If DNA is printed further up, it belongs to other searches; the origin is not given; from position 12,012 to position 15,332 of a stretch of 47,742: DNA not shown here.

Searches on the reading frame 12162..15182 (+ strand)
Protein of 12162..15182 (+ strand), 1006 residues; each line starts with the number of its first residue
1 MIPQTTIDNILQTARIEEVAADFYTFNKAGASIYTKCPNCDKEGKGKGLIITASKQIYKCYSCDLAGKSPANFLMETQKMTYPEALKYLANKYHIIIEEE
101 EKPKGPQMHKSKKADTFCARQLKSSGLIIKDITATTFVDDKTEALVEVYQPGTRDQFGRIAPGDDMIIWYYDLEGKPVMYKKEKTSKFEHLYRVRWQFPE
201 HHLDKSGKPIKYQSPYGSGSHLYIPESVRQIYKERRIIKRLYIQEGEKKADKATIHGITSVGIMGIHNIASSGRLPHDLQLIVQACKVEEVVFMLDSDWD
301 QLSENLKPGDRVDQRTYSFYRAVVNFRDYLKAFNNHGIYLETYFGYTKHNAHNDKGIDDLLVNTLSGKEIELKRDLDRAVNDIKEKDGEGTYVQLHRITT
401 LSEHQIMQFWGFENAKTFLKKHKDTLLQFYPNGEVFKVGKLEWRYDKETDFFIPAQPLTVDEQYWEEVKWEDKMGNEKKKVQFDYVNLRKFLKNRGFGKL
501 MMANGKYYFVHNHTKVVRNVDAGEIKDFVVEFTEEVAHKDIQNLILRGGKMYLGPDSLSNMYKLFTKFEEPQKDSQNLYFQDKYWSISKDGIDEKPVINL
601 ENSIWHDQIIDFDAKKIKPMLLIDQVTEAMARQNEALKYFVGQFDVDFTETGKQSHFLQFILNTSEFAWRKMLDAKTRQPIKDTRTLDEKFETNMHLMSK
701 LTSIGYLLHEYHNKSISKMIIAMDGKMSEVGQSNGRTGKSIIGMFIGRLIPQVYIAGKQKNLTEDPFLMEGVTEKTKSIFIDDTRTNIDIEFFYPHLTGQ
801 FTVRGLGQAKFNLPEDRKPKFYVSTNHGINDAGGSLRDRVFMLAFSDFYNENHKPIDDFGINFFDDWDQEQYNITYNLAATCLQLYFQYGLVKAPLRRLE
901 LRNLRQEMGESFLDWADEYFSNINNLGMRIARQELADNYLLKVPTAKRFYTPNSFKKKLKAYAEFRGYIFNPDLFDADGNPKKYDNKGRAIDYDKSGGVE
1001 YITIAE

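Call 21: search_protein_families(library=phrogs, proteins=[window:12162-15182:+], max_evalue=0.00001)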
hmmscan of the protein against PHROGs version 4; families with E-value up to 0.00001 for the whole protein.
window:12162-15182:+ (1006 aa): 2 families
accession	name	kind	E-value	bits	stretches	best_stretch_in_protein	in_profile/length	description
phrog_28855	-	unknown function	9.9e-30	104.5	2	697-921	499-720/804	-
phrog_6444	-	DNA, RNA and nucleotide metabolism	3.3e-13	50.3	1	1-116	4-116/577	DNA primase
